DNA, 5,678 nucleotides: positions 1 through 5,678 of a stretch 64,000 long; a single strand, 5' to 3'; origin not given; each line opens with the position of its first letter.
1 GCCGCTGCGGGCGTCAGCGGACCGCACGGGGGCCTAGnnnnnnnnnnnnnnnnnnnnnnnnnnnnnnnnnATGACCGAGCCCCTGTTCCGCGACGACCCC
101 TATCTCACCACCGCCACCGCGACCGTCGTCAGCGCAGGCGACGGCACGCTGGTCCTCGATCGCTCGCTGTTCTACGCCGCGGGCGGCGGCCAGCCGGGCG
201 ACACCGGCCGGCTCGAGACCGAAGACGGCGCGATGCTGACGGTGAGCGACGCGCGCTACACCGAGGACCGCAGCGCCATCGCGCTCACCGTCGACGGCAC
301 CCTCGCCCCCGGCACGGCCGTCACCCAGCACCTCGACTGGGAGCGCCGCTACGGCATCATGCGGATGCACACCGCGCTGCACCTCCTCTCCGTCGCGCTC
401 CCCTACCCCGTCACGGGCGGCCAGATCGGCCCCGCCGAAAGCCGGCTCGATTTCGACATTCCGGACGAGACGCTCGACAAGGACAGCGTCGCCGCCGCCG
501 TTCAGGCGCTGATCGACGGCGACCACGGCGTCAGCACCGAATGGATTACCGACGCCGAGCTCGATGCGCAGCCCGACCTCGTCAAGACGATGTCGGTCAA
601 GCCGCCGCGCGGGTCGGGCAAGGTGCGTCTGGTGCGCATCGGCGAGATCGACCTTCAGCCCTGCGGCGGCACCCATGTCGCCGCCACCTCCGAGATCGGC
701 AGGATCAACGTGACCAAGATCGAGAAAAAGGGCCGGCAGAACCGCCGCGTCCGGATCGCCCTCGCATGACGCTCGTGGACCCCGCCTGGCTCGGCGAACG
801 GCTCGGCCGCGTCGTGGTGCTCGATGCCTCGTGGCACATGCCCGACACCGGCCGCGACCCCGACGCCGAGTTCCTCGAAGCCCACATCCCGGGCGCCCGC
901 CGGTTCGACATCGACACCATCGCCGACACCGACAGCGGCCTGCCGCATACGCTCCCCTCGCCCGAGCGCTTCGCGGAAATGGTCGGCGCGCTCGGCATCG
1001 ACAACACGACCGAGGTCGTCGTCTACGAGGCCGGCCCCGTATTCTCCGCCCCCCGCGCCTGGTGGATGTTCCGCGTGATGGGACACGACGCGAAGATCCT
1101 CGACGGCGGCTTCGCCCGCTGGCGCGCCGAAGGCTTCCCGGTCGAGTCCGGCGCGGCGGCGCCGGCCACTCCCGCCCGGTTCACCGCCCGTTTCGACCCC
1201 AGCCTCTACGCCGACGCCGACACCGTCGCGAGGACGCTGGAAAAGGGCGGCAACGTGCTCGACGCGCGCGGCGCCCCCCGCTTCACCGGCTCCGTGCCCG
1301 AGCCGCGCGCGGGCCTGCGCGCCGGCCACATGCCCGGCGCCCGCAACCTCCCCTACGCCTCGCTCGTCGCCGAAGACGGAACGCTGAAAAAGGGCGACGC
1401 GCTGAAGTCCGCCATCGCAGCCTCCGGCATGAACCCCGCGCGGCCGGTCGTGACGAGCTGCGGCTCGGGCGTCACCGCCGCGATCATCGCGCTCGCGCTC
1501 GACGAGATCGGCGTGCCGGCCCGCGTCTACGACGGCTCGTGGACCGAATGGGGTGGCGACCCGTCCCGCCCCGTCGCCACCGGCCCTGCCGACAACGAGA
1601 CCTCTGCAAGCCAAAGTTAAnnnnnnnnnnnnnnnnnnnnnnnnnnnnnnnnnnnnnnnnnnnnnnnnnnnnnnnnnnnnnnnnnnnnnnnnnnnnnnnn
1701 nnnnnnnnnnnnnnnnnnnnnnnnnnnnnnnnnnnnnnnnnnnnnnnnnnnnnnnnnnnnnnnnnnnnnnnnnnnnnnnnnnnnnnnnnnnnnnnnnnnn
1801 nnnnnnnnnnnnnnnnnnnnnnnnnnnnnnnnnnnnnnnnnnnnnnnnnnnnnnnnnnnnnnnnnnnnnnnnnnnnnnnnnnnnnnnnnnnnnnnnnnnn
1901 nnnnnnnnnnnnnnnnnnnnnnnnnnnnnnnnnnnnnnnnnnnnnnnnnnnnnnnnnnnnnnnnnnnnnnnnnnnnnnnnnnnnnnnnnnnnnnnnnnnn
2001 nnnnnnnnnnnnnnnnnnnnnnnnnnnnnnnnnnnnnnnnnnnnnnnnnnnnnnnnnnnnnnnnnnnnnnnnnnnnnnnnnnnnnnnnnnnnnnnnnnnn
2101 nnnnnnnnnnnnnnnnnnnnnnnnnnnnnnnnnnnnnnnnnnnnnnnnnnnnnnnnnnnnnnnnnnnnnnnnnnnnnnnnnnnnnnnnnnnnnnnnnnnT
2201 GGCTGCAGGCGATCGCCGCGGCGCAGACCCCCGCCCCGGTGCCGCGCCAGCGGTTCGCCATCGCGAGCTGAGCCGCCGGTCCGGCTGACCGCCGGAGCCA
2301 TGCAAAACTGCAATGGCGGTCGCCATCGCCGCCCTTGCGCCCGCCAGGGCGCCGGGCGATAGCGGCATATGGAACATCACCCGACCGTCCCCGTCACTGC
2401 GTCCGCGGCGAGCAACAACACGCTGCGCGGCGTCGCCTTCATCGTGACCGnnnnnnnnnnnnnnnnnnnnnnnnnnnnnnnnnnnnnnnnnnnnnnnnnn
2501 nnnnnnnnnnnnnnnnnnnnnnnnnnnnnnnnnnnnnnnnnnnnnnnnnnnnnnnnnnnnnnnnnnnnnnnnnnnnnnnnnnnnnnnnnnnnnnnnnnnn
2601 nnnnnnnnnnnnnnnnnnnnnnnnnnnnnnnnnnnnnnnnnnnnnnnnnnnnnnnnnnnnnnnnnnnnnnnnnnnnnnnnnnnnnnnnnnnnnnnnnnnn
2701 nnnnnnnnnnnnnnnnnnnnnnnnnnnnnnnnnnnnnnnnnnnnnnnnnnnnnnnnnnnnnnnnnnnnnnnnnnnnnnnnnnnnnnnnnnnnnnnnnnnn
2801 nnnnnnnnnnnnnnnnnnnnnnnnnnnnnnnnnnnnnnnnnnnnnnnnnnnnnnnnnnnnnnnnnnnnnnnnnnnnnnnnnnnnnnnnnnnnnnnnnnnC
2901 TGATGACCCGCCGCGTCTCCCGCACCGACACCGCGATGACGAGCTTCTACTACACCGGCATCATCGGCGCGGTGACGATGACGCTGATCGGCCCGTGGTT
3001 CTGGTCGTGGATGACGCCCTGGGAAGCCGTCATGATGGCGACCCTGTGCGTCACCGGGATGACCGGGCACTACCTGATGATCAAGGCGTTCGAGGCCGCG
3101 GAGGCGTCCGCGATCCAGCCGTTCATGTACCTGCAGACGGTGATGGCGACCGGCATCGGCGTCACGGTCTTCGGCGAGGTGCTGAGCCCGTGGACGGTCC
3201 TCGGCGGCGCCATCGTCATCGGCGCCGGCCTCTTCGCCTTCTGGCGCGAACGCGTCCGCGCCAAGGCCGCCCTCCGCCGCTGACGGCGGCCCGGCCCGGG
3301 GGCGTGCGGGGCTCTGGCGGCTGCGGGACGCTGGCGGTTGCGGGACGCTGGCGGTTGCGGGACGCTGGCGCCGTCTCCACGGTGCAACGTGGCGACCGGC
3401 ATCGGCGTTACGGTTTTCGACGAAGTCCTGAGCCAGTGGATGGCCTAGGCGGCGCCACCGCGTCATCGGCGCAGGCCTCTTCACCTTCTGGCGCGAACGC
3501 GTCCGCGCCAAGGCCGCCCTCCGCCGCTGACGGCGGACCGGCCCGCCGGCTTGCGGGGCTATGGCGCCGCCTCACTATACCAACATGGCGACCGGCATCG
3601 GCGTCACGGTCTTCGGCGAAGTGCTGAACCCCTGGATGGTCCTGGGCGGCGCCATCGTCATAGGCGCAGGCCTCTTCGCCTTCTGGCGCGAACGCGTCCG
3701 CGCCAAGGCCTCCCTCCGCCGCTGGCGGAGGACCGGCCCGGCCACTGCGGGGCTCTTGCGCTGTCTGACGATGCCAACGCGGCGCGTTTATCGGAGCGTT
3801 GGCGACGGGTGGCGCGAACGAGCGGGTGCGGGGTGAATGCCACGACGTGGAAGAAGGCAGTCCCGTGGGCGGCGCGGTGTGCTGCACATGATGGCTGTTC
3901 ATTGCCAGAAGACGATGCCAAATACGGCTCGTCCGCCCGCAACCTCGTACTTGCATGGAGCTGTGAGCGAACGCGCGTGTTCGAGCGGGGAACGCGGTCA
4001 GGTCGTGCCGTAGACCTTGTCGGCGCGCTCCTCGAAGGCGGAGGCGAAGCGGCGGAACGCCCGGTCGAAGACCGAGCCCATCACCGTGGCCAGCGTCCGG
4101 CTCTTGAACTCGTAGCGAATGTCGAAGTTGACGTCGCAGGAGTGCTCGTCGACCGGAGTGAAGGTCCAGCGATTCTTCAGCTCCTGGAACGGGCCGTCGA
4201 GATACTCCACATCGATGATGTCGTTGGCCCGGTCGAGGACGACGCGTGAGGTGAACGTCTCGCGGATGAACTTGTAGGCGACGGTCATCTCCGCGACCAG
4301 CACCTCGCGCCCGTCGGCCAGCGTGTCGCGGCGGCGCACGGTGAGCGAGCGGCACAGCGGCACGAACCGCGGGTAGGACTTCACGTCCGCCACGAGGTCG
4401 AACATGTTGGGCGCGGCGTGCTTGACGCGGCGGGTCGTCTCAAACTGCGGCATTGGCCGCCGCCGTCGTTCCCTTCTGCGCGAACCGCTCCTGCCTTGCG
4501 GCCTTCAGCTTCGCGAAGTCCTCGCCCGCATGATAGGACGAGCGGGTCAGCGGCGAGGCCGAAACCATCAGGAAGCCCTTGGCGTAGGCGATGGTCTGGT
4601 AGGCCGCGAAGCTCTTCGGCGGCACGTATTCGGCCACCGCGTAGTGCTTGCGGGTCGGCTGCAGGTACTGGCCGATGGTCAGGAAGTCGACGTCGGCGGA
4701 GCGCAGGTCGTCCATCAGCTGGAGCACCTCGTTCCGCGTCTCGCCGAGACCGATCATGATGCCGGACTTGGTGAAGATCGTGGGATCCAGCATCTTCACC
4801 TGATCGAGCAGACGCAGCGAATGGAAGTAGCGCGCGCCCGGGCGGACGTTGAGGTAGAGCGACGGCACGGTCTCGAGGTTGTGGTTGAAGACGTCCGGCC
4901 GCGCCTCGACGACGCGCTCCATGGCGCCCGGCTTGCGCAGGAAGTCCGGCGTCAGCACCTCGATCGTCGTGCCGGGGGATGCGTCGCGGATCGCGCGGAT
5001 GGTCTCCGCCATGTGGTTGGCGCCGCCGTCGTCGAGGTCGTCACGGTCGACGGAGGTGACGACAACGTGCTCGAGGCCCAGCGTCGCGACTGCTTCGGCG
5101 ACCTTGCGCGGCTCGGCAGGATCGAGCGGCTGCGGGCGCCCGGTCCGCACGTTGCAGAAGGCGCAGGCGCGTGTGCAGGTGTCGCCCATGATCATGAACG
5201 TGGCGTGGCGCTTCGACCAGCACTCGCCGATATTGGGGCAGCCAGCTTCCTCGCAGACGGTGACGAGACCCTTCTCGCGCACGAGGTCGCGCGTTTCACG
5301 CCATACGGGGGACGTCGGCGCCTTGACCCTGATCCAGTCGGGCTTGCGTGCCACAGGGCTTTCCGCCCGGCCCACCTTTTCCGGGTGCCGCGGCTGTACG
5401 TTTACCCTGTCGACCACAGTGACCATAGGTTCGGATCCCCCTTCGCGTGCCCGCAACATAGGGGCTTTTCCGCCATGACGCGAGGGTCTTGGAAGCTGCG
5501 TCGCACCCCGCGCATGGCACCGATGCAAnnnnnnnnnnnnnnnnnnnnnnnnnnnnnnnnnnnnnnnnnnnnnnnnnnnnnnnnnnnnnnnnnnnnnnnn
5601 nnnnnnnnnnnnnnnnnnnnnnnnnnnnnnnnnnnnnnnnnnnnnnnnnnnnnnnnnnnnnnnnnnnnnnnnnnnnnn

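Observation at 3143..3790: Tandem triplication of the 3' end of a DMT-transporter gene, with an embedded 17-bp microsatellite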

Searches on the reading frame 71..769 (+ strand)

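Call 61: search_protein_families(library=pfam, proteins=[window:71-769:+], max_evalue=0.001)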
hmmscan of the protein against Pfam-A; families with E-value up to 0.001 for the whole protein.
window:71-769:+ (232 aa): 2 families
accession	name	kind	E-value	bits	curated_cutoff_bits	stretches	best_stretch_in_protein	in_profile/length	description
PF07973.19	tRNA_SAD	-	3.4e-15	56.2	24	1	185-227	1-43/44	Threonyl and Alanyl tRNA synthetase second additional domain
PF01411.24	tRNA-synt_2c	-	2.5e-09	36.7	30.3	1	17-92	477-552/552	tRNA synthetases class II (A)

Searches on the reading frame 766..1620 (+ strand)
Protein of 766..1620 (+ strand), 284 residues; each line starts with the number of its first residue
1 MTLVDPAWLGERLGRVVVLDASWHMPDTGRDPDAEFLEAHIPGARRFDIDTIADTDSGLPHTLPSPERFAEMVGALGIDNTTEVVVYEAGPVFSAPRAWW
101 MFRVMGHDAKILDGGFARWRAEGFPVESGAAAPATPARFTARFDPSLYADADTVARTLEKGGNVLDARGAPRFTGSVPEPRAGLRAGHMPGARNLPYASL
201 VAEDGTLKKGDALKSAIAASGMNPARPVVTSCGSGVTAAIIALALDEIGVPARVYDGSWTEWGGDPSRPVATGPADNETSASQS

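Call 61: search_protein_families(library=pfam, proteins=[window:766-1620:+], max_evalue=0.001)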
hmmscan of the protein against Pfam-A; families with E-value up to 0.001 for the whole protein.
window:766-1620:+ (284 aa): 1 family
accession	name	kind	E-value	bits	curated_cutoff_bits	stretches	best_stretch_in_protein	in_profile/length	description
PF00581.25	Rhodanese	-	6.3e-25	88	22.2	2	7-121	3-101/102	Rhodanese-like domain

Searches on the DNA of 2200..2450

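Call 41: search_rna_families(source=window, start=2200, end=2450, threshold=evalue, max_evalue=1)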
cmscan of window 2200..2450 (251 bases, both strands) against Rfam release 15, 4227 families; matches with E-value up to 1: 0.
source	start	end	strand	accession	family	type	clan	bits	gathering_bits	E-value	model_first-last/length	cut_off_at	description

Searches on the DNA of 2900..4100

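Call 15: search_rna_families(source=window, start=2900, end=4100, threshold=evalue, max_evalue=1)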
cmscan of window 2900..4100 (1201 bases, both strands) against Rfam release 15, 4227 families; matches with E-value up to 1: 1.
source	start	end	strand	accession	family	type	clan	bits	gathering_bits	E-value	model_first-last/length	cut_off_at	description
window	3635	3691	+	RF02240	Xoo1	Gene; sRNA;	-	20.4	70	1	1-95/95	no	Xanthomonadaceae sRNA Xoo1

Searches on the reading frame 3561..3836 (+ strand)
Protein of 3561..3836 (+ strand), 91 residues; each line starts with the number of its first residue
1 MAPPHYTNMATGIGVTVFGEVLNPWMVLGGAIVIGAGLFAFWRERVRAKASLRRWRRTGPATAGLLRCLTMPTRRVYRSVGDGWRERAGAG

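Call 7: search_protein_families(library=pfam, proteins=[window:3561-3836:+], max_evalue=0.01)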
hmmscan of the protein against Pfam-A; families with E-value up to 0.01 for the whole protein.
window:3561-3836:+ (91 aa): 0 families

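Call 26: list_cluster_members(proteins=[P0001, window:3561-3836:+, window:26712-27896:+])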
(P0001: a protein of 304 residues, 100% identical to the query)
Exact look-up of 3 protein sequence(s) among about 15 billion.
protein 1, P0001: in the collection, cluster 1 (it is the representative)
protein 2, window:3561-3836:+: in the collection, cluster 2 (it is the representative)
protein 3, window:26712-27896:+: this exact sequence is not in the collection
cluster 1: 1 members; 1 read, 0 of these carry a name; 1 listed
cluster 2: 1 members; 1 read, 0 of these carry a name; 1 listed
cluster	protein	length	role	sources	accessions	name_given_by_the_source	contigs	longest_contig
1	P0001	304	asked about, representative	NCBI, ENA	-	-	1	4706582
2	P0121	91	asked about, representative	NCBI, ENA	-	-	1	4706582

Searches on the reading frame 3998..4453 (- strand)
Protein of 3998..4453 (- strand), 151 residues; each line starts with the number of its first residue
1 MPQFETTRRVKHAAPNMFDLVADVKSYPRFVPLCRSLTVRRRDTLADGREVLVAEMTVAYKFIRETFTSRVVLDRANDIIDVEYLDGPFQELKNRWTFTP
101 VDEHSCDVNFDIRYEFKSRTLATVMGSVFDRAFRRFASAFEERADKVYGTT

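Call 7: search_protein_families(library=pfam, proteins=[window:3998-4453:-], max_evalue=0.01)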
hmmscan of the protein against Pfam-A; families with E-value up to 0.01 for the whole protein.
window:3998-4453:- (151 aa): 2 families
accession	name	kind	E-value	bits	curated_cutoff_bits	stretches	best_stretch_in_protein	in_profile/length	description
PF03364.25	Polyketide_cyc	-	6.7e-31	107.6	23.4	1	10-141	1-126/126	Polyketide cyclase / dehydrase and lipid transport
PF10604.15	Polyketide_cyc2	-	2.2e-08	34.9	27.4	1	1-142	1-139/142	Polyketide cyclase / dehydrase and lipid transport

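Call 30: find_homologous_proteins(query=window:3998-4453:-, max_evalue=1e-10)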
Query window:3998-4453:- (151 aa): 4702 proteins with E <= 1e-10 among 4778 candidates; the best 120 are listed.
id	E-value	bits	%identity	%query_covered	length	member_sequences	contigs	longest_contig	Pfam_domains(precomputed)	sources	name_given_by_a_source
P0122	2.2e-84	299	90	99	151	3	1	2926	PF03364.26,PF10604.16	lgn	-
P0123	2.0e-82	292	90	99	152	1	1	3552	PF03364.26,PF10604.16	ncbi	ncbi:MAG: type II toxin-antitoxin system RatA family toxin [Pseudomonadota bacterium]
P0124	3.1e-82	292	89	99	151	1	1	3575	PF03364.26,PF10604.16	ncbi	ncbi:MAG: type II toxin-antitoxin system RatA family toxin [Pseudomonadota bacterium]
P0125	1.1e-81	290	87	99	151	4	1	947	PF03364.26,PF10604.16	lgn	-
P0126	5.3e-81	288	87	100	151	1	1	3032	PF03364.26,PF10604.16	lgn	-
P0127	1.1e-80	287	89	99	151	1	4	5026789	PF03364.26,PF10604.16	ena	-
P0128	2.3e-80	286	86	99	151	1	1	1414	PF03364.26,PF10604.16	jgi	-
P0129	3.1e-80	285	88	99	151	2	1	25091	PF03364.26,PF10604.16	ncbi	-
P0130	5.4e-80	285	85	99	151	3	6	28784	PF03364.26,PF10604.16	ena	-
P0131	1.4e-79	283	96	89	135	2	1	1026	PF03364.26,PF10604.16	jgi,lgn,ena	-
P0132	3.4e-78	279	83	100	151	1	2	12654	PF03364.26,PF10604.16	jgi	-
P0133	4.5e-78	278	85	100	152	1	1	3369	PF03364.26,PF10604.16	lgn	-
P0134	1.6e-77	276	85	99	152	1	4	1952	PF03364.26,PF10604.16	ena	-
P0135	1.7e-77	276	83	99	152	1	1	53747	PF03364.26,PF10604.16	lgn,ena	-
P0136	1.9e-77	276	83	99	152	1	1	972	PF03364.26,PF10604.16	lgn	-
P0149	2.0e-75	270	82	99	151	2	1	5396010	PF03364.26,PF10604.16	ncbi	ncbi:MAG: type II toxin-antitoxin system RatA family toxin [Acuticoccus sp.]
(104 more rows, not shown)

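Call 31: find_encoding_contigs(protein=P0127, flank=6000, max_places=3)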
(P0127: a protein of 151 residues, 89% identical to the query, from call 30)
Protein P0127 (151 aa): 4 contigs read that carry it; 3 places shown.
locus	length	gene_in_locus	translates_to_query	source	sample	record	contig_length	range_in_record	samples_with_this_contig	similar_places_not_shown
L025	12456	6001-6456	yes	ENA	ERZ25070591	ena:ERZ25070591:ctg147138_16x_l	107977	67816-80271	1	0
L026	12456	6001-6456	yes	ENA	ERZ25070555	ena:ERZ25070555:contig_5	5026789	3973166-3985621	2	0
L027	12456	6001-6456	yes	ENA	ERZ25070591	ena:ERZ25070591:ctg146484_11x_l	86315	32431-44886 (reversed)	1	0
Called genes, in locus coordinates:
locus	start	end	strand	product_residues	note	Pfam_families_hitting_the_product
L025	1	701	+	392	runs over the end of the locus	PF04101:Glyco_tran_28_C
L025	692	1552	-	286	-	PF00535:Glycos_transf_2 (faint), PF10111:Glyco_tranf_2_2 (faint), PF02709:Glyco_transf_7C (weak)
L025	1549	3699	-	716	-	PF13439:Glyco_transf_4, PF13579:Glyco_trans_4_4, PF00534:Glycos_transf_1, PF13692:Glyco_trans_1_4, PF13524:Glyco_trans_1_2 (weak), PF20706:GT4-conflict (faint), PF05116:S6PP, PF08282:Hydrolase_3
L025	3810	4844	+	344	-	PF13439:Glyco_transf_4, PF13579:Glyco_trans_4_4, PF00534:Glycos_transf_1, PF13692:Glyco_trans_1_4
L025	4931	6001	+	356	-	PF04055:Radical_SAM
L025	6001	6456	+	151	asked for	PF10604:Polyketide_cyc2, PF03364:Polyketide_cyc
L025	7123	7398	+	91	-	PF00216:Bac_DNA_binding, PF18291:HU-HIG (weak)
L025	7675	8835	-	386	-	PF01594:AI-2E_transport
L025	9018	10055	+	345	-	PF03631:Virul_fac_BrkB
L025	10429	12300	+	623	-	PF13596:PAS_10 (faint), PF08448:PAS_4, PF07536:HWE_HK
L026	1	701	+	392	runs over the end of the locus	PF04101:Glyco_tran_28_C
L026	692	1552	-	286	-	PF00535:Glycos_transf_2 (faint), PF10111:Glyco_tranf_2_2 (faint), PF02709:Glyco_transf_7C (weak)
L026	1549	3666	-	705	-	PF13439:Glyco_transf_4, PF13579:Glyco_trans_4_4, PF00534:Glycos_transf_1, PF13692:Glyco_trans_1_4, PF13524:Glyco_trans_1_2, PF20706:GT4-conflict (weak), PF05116:S6PP, PF08282:Hydrolase_3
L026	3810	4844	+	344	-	PF13439:Glyco_transf_4, PF13579:Glyco_trans_4_4, PF00534:Glycos_transf_1, PF13692:Glyco_trans_1_4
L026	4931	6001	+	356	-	PF04055:Radical_SAM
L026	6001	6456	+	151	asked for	PF10604:Polyketide_cyc2, PF03364:Polyketide_cyc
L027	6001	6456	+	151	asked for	PF10604:Polyketide_cyc2, PF03364:Polyketide_cyc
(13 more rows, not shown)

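Call 32: find_encoding_contigs(protein=P0129, flank=6000, max_places=2)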
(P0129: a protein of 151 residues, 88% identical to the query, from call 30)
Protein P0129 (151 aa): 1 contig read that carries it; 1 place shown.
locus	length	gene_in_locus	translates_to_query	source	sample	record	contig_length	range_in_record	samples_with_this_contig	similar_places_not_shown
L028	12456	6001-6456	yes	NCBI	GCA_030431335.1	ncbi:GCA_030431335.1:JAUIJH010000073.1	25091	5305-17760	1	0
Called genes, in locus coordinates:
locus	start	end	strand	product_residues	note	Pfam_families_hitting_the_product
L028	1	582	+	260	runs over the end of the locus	-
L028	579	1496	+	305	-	PF01180:DHO_dh, PF01207:Dus (weak), PF03060:NMO (weak), PF00977:His_biosynth (weak)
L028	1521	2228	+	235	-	PF00156:Pribosyltran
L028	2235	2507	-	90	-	PF01722:BolA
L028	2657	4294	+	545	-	PF00768:Peptidase_S11, PF13354:Beta-lactamase2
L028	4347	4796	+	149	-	PF02021:UPF0102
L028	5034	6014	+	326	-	PF16881:LIAS_N (faint), PF04055:Radical_SAM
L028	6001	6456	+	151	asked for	PF10604:Polyketide_cyc2, PF03364:Polyketide_cyc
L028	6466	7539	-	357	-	PF00989:PAS, PF08448:PAS_4 (weak), PF13426:PAS_9, PF07568:HisKA_2, PF13581:HATPase_c_2 (weak), PF02518:HATPase_c (weak)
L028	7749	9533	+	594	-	PF01019:G_glu_transpept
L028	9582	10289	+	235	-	PF22741:PTP-NADK, PF22784:PTP-SAK, PF22785:Tc-R-P (weak), PF13350:Y_phosphatase3 (weak)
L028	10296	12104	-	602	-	PF00664:ABC_membrane, PF00005:ABC_tran, PF02463:SMC_N (faint)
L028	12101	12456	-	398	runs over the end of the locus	PF00108:Thiolase_N, PF00109:ketoacyl-synt (weak), PF02803:Thiolase_C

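Call 33: find_encoding_contigs(protein=P0123, flank=4000, max_places=2)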
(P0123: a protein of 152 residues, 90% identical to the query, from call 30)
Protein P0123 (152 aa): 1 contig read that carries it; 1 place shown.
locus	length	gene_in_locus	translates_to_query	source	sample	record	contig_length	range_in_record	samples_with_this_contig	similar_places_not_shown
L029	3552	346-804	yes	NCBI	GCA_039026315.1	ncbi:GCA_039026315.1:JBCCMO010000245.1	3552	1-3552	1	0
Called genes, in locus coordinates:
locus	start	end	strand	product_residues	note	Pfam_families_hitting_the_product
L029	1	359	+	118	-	?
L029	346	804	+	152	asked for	PF10604:Polyketide_cyc2 (weak), PF03364:Polyketide_cyc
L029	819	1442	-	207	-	-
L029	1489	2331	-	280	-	PF00581:Rhodanese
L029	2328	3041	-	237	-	PF01411:tRNA-synt_2c (weak), PF07973:tRNA_SAD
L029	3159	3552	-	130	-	?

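Call 34: find_encoding_contigs(protein=P0149, flank=6000, max_places=2)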
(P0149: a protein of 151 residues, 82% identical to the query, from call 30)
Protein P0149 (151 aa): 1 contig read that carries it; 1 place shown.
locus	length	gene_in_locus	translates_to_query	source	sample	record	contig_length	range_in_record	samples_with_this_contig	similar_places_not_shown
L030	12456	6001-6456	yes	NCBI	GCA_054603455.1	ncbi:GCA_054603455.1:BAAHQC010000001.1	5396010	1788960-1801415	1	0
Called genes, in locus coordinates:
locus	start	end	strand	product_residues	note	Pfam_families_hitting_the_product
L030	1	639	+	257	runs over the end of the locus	-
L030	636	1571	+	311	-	PF01180:DHO_dh, PF01207:Dus (weak), PF03060:NMO (weak), PF00977:His_biosynth (weak)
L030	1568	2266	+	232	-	PF00156:Pribosyltran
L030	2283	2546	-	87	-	PF01722:BolA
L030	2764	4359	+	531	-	PF00768:Peptidase_S11, PF13354:Beta-lactamase2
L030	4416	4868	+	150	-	PF02021:UPF0102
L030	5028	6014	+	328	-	PF04055:Radical_SAM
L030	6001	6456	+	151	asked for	PF10604:Polyketide_cyc2, PF03364:Polyketide_cyc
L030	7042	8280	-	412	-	PF07969:Amidohydro_3 (weak), PF01979:Amidohydro_1, PF07969:Amidohydro_3 (weak)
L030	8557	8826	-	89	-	PF00708:Acylphosphatase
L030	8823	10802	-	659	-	PF00289:Biotin_carb_N, PF02786:CPSase_L_D2, PF02222:ATP-grasp (weak), PF07478:Dala_Dala_lig_C, PF02785:Biotin_carb_C, PF18140:PCC_BT, PF00364:Biotin_lipoyl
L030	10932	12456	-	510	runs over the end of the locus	PF01039:Carboxyl_trans, PF03255:ACCA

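Call 45: find_encoding_contigs(protein=P0131, flank=3000, max_places=4)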
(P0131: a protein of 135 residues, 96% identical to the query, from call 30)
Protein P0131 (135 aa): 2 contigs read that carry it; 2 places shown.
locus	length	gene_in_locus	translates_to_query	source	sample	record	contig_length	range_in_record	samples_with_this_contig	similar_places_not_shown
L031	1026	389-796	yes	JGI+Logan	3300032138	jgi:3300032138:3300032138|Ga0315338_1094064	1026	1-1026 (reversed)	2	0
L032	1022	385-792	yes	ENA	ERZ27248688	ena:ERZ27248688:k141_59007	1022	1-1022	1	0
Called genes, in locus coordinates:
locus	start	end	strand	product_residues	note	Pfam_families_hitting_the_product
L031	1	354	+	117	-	?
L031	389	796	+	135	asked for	PF03364:Polyketide_cyc, PF10604:Polyketide_cyc2 (weak)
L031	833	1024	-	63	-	?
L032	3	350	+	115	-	?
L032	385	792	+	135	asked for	PF03364:Polyketide_cyc, PF10604:Polyketide_cyc2 (weak)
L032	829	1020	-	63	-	?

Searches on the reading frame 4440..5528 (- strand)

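Call 61: search_protein_families(library=pfam, proteins=[window:4440-5528:-], max_evalue=0.001)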
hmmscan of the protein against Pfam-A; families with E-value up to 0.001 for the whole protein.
window:4440-5528:- (362 aa): 2 families
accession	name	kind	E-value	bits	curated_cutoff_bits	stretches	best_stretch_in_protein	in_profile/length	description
PF04055.27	Radical_SAM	-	1.1e-20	74.9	29.5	1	112-275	1-166/166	Radical SAM superfamily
PF16881.10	LIAS_N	-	0.00049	21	27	0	50-97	49-96/96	N-terminal domain of lipoyl synthase of Radical_SAM family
